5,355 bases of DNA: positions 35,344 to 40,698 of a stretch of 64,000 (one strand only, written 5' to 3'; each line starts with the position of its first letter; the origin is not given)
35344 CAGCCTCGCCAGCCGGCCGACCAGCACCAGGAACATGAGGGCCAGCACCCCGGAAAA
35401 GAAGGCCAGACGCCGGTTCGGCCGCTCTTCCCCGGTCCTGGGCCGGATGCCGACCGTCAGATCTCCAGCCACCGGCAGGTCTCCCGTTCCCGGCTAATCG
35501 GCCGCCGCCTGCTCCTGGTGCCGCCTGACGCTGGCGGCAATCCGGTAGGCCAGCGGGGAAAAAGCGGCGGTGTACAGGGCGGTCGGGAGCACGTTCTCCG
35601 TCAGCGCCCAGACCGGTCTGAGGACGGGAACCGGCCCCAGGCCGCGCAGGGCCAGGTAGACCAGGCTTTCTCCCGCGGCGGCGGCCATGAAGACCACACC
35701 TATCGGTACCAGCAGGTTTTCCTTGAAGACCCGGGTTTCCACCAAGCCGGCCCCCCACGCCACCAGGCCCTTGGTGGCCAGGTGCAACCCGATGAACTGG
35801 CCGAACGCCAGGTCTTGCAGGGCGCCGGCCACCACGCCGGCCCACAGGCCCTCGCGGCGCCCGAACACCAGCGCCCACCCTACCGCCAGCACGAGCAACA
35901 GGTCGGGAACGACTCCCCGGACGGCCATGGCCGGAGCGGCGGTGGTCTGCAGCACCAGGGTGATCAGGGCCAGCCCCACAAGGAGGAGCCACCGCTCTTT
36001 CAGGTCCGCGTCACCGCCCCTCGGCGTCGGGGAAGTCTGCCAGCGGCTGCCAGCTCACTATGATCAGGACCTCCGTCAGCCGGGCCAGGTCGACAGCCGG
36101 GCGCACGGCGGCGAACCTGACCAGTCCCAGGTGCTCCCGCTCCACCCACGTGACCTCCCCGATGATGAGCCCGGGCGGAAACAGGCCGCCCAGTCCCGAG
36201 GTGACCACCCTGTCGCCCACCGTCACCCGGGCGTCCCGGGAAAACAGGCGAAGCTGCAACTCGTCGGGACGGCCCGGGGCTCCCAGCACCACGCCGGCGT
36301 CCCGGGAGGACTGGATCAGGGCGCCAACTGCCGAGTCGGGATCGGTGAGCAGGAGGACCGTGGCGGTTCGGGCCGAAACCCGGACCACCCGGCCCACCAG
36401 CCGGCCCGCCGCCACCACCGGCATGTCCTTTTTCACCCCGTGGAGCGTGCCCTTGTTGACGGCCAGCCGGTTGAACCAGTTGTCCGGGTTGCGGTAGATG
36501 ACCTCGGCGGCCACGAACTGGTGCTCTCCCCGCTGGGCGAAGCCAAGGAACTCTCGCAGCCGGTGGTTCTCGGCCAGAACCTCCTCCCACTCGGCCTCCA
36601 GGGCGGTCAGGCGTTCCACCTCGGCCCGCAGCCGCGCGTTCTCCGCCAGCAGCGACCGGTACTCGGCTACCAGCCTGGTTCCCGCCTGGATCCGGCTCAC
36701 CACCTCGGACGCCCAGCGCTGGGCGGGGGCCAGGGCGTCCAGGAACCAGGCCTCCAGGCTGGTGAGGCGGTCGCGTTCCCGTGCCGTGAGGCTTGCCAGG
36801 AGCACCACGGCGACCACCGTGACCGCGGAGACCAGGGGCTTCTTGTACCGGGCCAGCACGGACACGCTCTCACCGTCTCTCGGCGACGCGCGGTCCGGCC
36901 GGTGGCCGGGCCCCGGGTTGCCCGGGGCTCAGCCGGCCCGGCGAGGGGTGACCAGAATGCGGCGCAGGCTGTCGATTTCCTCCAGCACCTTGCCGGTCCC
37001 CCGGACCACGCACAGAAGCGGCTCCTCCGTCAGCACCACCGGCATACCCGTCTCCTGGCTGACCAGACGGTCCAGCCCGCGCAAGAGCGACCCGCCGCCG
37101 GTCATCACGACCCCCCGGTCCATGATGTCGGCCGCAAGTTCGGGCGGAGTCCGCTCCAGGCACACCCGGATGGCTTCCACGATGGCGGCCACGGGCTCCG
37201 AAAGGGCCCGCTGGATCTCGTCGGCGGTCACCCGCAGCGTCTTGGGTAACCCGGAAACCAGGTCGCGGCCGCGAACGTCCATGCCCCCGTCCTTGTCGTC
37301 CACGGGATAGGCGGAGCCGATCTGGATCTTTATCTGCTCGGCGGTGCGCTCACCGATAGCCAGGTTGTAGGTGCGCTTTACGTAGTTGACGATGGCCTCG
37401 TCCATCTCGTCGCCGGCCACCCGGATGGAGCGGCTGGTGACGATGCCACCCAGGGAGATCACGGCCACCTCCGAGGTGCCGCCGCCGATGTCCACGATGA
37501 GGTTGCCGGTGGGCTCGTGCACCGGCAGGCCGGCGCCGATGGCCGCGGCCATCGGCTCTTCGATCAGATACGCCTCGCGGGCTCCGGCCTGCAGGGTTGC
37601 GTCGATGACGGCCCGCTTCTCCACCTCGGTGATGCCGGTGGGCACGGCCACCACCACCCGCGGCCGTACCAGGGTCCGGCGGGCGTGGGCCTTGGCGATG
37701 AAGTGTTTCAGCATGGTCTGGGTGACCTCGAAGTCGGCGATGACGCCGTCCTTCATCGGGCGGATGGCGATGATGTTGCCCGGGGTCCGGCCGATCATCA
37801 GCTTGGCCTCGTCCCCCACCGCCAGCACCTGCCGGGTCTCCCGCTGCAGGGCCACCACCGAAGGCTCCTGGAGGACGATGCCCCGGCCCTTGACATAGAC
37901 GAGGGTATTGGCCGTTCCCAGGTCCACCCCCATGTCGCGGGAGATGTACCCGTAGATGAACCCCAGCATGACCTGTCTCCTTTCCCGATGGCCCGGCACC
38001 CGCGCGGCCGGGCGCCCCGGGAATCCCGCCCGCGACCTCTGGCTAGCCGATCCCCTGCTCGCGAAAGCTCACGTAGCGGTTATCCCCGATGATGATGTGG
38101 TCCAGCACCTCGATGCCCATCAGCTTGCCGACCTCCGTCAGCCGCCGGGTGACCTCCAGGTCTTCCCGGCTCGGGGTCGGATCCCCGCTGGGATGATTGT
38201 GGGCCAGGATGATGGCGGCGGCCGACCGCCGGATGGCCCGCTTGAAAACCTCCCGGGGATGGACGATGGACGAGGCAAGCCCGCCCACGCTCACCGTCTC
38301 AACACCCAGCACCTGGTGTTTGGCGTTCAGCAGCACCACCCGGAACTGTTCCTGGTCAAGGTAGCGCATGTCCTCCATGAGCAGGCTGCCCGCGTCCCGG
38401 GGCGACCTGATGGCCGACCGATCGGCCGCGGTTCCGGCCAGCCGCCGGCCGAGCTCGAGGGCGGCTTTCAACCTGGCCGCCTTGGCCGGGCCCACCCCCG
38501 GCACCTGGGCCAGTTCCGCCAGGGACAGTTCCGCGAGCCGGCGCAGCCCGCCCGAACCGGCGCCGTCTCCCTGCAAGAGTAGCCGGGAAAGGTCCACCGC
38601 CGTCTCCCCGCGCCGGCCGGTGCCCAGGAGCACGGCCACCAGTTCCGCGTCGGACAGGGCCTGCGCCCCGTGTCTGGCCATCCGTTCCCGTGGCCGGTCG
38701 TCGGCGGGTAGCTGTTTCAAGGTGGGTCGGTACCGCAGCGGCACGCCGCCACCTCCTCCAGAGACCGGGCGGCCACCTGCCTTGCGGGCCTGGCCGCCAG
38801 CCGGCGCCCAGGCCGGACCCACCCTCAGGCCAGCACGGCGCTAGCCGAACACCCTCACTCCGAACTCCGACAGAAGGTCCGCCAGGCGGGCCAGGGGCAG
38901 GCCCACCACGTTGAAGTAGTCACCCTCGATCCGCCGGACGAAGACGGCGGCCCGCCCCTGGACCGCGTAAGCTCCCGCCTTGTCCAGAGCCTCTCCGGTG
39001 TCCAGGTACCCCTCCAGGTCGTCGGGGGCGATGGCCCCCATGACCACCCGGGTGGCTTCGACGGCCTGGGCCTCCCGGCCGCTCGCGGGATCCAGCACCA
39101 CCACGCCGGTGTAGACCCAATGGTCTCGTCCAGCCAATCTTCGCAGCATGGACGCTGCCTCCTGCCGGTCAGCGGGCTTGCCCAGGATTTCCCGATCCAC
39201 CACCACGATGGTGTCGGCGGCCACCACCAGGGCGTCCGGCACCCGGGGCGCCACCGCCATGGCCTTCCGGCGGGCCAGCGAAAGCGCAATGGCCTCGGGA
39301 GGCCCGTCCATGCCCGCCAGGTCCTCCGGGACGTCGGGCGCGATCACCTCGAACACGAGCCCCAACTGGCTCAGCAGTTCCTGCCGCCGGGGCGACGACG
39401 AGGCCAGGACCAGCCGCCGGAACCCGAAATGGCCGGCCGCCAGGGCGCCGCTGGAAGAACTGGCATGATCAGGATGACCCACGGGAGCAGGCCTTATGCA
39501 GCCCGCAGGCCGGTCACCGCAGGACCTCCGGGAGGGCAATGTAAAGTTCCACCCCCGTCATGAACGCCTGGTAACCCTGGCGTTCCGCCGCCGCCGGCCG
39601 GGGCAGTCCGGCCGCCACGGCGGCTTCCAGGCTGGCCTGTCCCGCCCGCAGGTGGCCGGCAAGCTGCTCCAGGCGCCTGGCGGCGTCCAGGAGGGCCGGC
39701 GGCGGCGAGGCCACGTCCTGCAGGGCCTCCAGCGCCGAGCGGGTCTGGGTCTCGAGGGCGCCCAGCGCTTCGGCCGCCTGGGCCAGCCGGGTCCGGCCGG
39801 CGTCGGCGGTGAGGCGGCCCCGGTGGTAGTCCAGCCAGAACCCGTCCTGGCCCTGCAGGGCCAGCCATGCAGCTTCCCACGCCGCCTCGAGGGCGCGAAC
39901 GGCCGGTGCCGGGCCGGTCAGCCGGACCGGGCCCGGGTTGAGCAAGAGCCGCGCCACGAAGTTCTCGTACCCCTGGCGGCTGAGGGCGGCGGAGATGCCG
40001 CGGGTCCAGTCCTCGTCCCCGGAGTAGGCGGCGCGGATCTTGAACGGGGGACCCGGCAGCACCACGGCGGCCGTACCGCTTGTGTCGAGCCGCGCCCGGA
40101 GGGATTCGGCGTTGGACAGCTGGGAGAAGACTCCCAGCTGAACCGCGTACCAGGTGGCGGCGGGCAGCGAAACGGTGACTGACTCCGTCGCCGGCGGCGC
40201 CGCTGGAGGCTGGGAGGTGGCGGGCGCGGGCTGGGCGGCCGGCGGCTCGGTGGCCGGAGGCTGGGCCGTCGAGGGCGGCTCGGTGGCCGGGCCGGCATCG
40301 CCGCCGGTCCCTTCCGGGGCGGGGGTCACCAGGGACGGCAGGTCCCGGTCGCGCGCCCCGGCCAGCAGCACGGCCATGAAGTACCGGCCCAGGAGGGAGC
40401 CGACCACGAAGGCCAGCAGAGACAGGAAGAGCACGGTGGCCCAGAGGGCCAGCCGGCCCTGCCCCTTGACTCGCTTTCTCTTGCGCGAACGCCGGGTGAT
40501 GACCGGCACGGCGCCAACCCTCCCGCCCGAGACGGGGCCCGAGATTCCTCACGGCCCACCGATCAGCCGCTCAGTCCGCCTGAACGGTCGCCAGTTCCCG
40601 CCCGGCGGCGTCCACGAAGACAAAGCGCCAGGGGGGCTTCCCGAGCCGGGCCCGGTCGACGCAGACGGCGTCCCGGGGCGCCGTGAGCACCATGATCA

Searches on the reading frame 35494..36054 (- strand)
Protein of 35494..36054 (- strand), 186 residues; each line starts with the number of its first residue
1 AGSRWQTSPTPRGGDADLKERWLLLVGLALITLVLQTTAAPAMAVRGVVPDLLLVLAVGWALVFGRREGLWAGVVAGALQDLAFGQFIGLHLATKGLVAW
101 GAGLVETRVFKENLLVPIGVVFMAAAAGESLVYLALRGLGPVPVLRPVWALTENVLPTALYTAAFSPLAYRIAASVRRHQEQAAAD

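Call 46: search_protein_families(library=pfam, proteins=[window:35494-36054:-])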
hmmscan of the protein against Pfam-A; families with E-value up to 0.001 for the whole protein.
window:35494-36054:- (186 aa): 2 families
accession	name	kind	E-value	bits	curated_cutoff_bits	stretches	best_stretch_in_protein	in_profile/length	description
PF04093.17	MreD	-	1e-12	48.9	24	1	21-124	6-108/158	rod shape-determining protein MreD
PF07155.17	ECF-ribofla_trS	-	9.9e-05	22.8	26.7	1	27-118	13-108/172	ECF-type riboflavin transporter, S component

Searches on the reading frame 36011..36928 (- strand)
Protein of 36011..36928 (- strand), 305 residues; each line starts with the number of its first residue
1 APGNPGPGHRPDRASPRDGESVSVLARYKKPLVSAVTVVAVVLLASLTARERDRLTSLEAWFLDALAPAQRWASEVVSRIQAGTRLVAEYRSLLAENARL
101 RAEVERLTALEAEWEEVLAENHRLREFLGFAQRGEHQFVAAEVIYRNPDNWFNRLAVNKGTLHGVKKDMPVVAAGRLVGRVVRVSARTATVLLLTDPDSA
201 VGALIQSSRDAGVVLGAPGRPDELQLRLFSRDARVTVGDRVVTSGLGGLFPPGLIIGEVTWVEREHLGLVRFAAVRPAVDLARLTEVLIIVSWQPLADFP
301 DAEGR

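Call 46: search_protein_families(library=pfam, proteins=[window:36011-36928:-])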
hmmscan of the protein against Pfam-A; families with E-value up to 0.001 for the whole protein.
window:36011-36928:- (305 aa): 2 families
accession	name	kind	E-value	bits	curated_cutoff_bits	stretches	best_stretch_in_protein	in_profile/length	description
PF04085.20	MreC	-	6.5e-48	162.7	28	1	143-290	1-146/147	Rod shape-determining protein MreC, barrel core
PF02183.23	HALZ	-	8e-05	23.2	28.1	0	86-110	17-41/43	Homeobox associated leucine zipper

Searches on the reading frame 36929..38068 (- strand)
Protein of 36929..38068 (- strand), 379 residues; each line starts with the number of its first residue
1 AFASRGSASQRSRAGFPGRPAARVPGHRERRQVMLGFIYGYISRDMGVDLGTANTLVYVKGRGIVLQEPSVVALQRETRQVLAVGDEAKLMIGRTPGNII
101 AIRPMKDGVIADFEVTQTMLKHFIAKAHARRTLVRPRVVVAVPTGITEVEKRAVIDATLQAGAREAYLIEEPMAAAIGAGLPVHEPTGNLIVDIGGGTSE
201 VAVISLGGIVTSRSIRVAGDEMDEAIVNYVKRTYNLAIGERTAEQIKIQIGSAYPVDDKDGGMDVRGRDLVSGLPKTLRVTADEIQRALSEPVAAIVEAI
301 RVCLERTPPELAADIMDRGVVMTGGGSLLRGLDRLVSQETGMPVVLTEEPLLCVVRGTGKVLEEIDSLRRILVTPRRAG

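Call 46: search_protein_families(library=pfam, proteins=[window:36929-38068:-])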
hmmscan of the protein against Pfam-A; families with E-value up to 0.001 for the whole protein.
window:36929-38068:- (379 aa): 5 families
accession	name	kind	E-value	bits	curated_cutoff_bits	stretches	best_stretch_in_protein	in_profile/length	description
PF06723.19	MreB_Mbl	-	2.5e-153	510.1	27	1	44-368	2-325/327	MreB/Mbl protein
PF14450.12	FtsA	-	4.4e-13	50.1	31.8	1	191-348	2-111/127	Cell division protein FtsA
PF00012.26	HSP70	-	1.8e-12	46.8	20.6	1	115-235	113-239/599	Hsp70 protein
PF00022.25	Actin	-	2.2e-11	43.4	27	1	69-232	31-189/410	Actin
PF11104.14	PilM_2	-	2.3e-05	23.9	27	0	320-347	278-305/340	Type IV pilus assembly protein PilM;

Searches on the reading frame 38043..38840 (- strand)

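Call 46: search_protein_families(library=pfam, proteins=[window:38043-38840:-])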
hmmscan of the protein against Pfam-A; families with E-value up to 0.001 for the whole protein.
window:38043-38840:- (265 aa): 5 families
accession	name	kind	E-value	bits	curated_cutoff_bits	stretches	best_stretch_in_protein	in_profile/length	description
PF04002.20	RadC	-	5.6e-50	168.8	22.1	1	144-263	1-120/121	RadC-like JAB domain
PF20582.4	UPF0758_N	-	2.7e-27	95.1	27.1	1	42-122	2-77/77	UPF0758 N-terminal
PF00633.29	HHH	-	3.8e-05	23.8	24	1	101-125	4-28/30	Helix-hairpin-helix motif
PF14520.12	HHH_5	-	6.1e-05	23.9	27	1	94-128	23-55/57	Helix-hairpin-helix domain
PF14464.11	Prok-JAB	-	0.00033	20.9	25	1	161-239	29-95/114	Prokaryotic homologs of the JAB domain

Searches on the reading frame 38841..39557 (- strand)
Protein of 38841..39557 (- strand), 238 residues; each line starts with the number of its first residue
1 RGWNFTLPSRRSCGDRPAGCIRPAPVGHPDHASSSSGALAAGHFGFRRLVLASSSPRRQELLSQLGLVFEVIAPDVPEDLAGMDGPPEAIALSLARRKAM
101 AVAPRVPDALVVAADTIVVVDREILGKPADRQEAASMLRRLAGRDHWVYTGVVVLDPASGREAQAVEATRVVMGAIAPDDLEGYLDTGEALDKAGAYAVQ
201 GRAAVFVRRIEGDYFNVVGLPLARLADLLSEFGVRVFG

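Call 46: search_protein_families(library=pfam, proteins=[window:38841-39557:-])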
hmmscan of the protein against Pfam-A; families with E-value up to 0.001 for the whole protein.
window:38841-39557:- (238 aa): 1 family
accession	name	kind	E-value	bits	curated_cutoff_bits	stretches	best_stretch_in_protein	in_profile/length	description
PF02545.19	Maf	-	1.6e-61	207.7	27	1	48-232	1-187/187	Maf-like protein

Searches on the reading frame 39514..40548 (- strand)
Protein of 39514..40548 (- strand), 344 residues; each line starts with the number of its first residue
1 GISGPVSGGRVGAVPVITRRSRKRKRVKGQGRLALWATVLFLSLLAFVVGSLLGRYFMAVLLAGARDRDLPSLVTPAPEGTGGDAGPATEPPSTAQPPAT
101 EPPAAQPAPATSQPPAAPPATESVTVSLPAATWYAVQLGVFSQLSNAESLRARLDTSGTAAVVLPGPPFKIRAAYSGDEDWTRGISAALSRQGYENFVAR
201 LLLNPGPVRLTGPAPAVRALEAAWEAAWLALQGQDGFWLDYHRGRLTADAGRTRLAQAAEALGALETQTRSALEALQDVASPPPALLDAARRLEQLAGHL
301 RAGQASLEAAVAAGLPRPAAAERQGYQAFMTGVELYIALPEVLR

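Call 45: search_protein_families(library=pfam, proteins=[window:39514-40548:-])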
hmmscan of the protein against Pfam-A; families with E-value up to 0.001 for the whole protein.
window:39514-40548:- (344 aa): 1 family
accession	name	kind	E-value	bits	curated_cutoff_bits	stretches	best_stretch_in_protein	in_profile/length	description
PF05036.18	SPOR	-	8.6e-05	23.2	21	1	134-183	5-45/76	SPOR domain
